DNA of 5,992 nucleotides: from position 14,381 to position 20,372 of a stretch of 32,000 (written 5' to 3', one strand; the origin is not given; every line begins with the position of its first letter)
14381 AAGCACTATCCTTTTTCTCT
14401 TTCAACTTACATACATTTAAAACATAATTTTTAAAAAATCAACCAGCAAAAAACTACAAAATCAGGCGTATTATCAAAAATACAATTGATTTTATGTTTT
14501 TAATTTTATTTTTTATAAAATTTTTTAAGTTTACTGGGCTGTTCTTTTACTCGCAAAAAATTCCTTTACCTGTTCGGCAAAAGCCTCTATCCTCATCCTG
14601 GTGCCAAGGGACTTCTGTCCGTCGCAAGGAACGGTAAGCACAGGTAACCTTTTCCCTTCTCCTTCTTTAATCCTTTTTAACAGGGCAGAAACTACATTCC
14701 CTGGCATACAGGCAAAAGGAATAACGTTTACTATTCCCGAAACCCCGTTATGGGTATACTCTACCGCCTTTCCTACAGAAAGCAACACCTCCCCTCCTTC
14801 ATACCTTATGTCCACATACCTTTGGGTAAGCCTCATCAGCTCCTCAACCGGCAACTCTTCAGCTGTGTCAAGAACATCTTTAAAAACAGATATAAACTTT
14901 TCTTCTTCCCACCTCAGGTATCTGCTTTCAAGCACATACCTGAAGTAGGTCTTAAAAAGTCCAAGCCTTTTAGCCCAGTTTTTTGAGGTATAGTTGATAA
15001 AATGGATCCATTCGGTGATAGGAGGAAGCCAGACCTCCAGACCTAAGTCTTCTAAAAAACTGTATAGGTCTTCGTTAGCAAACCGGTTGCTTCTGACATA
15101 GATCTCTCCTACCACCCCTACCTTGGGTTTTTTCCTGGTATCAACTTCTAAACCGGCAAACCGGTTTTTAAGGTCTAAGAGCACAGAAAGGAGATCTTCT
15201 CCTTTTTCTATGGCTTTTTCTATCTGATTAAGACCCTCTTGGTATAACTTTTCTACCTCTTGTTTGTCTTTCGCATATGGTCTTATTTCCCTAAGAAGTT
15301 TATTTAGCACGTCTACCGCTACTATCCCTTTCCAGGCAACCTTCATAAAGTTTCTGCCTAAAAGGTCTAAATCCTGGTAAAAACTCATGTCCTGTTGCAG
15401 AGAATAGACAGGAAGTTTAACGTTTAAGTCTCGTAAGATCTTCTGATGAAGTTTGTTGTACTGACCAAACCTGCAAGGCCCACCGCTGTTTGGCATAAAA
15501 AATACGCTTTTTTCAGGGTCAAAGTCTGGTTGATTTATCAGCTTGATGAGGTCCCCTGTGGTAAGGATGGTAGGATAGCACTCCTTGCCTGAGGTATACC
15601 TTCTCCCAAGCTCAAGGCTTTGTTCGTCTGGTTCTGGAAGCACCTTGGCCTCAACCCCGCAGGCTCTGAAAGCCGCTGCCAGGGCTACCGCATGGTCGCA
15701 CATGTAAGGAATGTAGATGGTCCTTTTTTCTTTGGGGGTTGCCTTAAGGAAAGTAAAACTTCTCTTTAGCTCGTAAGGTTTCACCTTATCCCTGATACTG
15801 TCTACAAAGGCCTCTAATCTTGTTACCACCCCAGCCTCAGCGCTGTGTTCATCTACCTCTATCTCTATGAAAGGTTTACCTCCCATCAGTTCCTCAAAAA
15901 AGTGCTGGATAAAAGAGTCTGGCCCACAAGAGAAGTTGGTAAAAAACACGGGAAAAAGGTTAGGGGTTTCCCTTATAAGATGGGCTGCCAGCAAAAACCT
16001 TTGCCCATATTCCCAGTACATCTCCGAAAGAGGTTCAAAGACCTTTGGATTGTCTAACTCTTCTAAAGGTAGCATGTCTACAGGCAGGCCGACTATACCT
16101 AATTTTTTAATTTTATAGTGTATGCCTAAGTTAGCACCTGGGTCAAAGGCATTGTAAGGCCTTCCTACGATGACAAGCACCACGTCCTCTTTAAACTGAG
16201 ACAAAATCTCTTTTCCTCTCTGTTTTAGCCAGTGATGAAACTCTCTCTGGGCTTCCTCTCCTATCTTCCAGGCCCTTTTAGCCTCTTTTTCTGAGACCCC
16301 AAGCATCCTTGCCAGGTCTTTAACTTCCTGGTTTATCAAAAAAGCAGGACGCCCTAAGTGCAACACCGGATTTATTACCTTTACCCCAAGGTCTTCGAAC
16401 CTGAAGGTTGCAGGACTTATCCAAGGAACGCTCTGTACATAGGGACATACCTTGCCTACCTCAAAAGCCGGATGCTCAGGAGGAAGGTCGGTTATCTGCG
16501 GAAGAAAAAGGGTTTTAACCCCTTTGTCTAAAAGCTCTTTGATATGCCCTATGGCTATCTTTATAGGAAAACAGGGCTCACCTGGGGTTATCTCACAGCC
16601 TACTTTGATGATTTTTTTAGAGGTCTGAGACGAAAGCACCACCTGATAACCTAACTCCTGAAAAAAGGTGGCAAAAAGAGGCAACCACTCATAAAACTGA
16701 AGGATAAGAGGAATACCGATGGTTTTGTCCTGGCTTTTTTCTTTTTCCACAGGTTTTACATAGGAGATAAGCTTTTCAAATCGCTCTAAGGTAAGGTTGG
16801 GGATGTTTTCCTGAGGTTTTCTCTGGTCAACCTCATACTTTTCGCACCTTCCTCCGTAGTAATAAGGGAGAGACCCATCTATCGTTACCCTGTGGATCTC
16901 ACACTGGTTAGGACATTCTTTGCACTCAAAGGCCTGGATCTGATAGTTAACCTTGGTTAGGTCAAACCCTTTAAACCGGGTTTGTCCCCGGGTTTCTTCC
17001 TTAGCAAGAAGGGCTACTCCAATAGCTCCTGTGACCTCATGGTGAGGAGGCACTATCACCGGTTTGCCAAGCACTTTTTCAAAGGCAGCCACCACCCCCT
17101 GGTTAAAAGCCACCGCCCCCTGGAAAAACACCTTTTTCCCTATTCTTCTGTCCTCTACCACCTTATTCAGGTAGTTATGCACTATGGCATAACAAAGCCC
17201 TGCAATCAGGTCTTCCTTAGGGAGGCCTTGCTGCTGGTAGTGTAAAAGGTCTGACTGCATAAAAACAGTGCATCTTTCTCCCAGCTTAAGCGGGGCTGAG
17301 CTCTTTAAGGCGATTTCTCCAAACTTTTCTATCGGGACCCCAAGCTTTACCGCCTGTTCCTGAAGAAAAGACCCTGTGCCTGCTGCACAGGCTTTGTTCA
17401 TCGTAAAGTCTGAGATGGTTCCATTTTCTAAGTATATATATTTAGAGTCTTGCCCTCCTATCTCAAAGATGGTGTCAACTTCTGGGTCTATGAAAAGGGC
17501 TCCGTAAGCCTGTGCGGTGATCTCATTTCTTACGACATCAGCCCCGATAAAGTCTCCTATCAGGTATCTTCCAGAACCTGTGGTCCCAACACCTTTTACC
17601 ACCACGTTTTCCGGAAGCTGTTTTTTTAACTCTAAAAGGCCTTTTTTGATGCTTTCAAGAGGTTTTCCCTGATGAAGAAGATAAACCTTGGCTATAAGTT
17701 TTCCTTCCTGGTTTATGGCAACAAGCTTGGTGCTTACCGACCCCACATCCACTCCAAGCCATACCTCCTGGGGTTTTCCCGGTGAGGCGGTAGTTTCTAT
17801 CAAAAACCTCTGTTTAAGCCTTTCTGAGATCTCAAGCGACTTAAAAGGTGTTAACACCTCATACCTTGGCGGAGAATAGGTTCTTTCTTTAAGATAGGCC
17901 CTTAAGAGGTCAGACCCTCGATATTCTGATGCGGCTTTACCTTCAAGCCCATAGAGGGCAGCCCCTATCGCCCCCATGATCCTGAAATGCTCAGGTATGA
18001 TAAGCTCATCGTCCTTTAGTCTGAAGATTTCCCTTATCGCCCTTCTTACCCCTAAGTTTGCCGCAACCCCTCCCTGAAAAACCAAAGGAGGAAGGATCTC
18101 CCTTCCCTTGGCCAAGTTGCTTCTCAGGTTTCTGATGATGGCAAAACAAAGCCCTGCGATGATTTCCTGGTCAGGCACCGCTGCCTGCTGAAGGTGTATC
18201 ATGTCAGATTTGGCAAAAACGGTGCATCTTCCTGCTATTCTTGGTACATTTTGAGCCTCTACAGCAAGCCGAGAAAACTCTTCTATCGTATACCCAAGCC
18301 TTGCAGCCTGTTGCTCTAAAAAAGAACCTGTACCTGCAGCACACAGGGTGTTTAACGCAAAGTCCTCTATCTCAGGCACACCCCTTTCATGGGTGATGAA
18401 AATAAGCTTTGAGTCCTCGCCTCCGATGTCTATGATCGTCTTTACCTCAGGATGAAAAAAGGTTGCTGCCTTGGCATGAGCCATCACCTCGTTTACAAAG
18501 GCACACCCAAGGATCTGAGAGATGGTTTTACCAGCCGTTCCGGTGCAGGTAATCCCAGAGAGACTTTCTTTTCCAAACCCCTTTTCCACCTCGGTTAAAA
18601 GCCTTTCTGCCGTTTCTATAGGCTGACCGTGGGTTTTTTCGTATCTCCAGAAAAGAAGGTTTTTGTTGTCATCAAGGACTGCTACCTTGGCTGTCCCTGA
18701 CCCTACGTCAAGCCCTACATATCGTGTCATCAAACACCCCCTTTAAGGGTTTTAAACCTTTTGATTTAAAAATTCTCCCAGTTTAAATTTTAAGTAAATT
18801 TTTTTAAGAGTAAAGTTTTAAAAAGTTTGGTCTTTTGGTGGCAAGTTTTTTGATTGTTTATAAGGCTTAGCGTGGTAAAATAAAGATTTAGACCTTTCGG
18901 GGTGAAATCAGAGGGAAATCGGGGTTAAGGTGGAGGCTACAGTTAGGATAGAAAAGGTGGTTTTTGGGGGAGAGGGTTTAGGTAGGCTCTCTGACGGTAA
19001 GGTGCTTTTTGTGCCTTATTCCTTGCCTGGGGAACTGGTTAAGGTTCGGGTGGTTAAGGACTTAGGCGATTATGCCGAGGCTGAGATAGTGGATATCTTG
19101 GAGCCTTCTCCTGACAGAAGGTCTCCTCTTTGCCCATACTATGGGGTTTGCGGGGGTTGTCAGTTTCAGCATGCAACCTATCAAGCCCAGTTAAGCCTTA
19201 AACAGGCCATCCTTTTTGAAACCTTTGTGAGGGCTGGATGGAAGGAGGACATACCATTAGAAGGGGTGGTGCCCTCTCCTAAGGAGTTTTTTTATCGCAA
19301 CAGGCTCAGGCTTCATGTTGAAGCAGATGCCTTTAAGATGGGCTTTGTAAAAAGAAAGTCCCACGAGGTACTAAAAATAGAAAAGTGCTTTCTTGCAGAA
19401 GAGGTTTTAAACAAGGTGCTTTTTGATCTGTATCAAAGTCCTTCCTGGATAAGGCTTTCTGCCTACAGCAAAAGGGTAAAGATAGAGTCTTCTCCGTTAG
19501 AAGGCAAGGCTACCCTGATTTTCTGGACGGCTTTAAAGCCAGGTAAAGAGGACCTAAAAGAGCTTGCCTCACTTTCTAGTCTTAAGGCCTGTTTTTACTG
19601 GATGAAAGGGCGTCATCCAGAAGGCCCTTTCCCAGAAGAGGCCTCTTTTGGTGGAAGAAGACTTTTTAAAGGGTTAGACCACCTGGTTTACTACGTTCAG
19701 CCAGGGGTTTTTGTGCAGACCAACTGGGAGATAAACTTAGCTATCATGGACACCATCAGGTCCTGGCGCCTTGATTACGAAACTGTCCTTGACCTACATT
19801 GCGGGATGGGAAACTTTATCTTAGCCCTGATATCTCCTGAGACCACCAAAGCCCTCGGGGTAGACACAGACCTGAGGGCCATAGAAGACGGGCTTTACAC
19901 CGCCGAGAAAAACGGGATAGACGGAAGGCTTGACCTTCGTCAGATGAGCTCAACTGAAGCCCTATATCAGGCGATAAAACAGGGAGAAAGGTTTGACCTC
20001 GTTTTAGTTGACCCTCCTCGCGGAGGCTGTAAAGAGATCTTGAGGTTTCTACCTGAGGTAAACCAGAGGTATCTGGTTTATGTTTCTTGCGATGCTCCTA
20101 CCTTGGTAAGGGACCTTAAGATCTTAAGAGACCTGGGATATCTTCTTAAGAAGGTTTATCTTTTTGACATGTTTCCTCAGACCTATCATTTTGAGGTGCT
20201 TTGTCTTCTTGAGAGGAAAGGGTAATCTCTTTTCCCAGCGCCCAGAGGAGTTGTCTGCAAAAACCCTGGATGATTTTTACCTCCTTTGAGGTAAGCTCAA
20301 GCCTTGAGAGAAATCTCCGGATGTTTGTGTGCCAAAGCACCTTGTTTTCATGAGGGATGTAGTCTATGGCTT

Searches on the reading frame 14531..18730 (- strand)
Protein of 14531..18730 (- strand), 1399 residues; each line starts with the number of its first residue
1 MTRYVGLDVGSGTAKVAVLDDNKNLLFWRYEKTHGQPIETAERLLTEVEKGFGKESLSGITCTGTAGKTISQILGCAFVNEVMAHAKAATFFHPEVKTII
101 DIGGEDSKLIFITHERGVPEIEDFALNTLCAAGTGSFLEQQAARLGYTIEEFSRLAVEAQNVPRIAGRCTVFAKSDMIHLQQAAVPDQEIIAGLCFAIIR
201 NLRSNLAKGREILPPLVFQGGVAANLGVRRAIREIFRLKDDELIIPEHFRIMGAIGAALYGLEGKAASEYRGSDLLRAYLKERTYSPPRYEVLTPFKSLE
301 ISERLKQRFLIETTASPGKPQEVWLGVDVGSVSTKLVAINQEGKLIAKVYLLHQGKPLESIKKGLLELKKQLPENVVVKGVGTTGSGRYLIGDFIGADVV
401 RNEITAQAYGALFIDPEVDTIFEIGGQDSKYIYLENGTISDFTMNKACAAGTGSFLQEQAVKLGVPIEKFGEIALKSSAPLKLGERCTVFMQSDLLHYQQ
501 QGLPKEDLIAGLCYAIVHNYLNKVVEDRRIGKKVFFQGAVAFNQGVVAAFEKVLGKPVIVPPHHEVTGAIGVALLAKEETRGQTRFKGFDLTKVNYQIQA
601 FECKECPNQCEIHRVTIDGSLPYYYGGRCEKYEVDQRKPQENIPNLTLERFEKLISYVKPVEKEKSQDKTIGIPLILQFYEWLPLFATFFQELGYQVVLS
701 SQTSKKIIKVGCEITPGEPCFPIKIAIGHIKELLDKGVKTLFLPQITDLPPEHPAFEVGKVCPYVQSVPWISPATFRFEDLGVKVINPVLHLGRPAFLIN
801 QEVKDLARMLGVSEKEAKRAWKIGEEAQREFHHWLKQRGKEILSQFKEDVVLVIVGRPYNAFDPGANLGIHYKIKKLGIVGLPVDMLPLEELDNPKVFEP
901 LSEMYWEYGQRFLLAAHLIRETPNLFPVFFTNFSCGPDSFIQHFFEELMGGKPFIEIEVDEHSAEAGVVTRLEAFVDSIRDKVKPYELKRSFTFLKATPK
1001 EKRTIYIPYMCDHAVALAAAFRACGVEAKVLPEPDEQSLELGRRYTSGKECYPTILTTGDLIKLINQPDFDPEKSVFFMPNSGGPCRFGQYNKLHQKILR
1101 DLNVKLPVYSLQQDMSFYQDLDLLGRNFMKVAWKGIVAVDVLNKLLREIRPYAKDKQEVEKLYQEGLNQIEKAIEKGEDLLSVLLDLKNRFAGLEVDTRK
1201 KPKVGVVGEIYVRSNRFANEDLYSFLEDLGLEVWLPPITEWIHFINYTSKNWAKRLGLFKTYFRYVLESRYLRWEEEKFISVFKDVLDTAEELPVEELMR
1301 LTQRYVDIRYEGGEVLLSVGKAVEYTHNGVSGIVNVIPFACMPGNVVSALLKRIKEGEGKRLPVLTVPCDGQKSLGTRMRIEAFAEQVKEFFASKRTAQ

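Call 79: search_protein_families(library=pfam, proteins=[window:14531-18730:-], max_evalue=0.00001)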
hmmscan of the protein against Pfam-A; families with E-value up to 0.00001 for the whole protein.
window:14531-18730:- (1399 aa): 3 families
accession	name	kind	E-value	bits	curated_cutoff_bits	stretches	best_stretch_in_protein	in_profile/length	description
PF01869.26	BcrAD_BadFG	-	1.6e-80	270.9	31.5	2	325-576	1-271/271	BadF/BadG/BcrA/BcrD ATPase family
PF09989.15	DUF2229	-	1.8e-65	221.1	29.4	1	670-887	1-218/218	CoA enzyme activase uncharacterised domain (DUF2229)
PF06050.19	HGD-D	-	7.8e-06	26.1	28.4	0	908-979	268-342/342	2-hydroxyglutaryl-CoA dehydratase, D-component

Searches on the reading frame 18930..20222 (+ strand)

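Call 79: search_protein_families(library=pfam, proteins=[window:18930-20222:+], max_evalue=0.00001)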
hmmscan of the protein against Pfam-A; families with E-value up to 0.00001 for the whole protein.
window:18930-20222:+ (431 aa): 4 families
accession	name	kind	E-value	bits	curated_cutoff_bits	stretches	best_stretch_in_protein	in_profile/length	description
PF05958.17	tRNA_U5-meth_tr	-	6.1e-18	65.4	23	1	113-430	27-357/357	tRNA (Uracil-5-)-methyltransferase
PF01938.26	TRAM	-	2.7e-10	40.4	21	1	4-54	9-61/61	TRAM domain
PF03602.21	Cons_hypoth95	-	3.8e-07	30.4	24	1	273-364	33-123/182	Conserved hypothetical protein 95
PF13847.12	Methyltransf_31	-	2.9e-06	27.5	27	1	284-361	5-81/145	Methyltransferase domain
